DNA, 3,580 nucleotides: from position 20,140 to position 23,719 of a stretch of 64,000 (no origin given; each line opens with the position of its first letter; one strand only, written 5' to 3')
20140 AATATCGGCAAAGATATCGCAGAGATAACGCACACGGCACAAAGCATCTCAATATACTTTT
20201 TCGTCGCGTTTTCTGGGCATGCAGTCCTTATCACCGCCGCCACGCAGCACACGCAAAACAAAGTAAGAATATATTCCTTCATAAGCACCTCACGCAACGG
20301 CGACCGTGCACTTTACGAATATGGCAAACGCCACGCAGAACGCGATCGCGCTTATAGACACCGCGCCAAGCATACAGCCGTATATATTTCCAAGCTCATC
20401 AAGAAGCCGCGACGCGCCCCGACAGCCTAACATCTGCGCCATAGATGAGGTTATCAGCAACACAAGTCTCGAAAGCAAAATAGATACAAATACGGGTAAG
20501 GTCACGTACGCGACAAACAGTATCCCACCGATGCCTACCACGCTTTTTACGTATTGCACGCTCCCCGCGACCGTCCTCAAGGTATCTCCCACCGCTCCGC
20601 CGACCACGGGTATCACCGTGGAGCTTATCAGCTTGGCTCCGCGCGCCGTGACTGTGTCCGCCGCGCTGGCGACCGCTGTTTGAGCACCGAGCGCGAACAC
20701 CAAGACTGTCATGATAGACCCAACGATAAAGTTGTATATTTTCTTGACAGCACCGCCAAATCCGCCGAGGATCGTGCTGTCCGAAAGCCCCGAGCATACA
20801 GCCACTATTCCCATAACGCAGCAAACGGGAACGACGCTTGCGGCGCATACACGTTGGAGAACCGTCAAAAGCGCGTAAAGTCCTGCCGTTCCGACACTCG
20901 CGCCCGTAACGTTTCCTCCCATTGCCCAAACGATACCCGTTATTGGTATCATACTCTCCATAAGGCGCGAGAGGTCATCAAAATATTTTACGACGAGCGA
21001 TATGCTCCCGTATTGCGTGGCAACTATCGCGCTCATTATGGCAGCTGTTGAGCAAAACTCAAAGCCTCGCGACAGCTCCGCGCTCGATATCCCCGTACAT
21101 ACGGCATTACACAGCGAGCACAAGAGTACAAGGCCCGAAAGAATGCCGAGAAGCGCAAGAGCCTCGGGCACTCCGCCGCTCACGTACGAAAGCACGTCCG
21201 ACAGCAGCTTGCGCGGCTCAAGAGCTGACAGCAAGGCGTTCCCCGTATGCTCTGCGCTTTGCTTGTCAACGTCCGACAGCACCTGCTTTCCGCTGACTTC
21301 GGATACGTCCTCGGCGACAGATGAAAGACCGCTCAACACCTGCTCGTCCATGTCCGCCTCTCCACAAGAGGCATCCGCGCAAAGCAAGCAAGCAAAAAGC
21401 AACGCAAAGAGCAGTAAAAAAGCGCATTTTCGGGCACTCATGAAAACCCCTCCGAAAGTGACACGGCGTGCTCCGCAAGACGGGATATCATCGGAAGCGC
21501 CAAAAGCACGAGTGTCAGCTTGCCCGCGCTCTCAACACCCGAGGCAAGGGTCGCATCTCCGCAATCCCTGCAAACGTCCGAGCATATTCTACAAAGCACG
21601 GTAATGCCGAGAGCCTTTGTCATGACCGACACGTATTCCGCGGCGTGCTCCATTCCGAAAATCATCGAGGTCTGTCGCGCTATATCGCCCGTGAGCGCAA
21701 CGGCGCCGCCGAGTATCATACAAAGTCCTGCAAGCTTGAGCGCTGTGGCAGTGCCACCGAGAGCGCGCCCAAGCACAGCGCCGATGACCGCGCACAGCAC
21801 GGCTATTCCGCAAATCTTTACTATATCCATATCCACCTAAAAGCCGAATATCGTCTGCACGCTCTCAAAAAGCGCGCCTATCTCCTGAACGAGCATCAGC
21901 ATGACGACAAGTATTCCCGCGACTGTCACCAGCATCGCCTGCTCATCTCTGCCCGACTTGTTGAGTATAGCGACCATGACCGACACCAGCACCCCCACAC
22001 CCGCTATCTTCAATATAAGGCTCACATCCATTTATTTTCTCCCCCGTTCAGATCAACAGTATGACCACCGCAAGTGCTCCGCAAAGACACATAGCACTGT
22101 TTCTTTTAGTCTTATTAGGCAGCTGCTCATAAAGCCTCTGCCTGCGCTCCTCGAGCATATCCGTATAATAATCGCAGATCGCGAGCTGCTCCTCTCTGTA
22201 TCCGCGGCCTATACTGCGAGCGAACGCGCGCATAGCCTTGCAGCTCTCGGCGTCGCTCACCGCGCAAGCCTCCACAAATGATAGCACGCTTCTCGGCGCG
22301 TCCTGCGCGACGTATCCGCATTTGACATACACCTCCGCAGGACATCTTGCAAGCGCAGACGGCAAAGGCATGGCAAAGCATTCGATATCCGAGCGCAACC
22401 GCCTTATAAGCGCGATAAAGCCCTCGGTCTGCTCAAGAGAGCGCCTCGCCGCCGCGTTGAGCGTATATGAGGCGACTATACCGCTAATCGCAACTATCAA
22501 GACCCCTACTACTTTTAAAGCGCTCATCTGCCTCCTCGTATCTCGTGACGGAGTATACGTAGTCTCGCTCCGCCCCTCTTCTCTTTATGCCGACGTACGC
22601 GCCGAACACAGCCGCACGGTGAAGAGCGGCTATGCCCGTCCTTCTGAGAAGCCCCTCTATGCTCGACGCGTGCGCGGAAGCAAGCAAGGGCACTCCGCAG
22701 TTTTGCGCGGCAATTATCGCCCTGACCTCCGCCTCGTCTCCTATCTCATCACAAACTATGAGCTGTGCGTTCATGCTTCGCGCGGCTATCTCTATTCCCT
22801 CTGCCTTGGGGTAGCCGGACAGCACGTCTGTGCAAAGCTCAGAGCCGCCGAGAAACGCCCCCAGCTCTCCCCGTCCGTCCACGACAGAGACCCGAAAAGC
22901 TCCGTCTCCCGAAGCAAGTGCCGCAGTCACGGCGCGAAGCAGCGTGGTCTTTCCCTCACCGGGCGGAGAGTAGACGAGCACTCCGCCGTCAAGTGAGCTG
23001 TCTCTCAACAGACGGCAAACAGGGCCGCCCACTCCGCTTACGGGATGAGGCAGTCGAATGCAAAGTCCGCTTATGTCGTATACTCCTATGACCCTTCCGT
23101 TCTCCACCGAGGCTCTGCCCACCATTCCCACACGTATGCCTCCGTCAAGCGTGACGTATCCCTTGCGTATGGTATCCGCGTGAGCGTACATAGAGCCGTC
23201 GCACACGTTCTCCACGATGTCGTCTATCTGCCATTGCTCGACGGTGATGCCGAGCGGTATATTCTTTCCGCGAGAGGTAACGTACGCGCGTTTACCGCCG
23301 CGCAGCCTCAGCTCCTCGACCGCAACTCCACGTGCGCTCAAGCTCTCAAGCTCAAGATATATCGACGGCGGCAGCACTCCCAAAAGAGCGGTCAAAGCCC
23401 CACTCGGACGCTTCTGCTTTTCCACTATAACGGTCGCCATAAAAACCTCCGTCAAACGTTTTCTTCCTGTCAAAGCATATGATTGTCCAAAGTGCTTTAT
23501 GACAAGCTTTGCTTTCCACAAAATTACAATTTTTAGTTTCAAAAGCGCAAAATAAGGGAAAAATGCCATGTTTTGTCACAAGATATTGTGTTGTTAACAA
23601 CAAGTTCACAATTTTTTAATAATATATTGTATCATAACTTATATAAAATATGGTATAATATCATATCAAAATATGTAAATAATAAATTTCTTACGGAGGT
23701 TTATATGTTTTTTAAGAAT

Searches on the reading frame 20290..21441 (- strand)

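Call 68: search_protein_families(library=pfam, proteins=[window:20290-21441:-], max_evalue=0.00001)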
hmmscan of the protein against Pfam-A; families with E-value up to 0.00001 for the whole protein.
window:20290-21441:- (383 aa): 1 family
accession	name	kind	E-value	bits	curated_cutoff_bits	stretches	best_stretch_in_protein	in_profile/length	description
PF09546.15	Spore_III_AE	-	1.7e-34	119.9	27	1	75-377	18-319/321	Stage III sporulation protein AE (spore_III_AE)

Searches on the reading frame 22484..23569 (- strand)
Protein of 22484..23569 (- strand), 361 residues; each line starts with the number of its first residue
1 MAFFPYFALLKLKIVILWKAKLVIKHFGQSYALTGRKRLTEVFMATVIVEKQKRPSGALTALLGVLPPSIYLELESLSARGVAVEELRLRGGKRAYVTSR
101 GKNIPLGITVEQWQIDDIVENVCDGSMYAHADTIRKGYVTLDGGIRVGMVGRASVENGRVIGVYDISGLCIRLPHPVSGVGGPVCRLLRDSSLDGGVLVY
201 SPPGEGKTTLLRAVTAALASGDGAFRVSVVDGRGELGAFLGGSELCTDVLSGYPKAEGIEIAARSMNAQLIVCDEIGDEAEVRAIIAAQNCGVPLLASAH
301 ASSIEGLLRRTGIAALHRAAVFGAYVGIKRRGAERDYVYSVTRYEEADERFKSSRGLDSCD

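Call 68: search_protein_families(library=pfam, proteins=[window:22484-23569:-], max_evalue=0.00001)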
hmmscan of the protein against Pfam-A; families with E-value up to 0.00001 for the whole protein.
window:22484-23569:- (361 aa): 1 family
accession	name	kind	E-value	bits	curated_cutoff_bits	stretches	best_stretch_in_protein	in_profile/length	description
PF19568.5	Spore_III_AA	-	1.9e-43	149.1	27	1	84-332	29-290/306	Sporulation stage III, protein AA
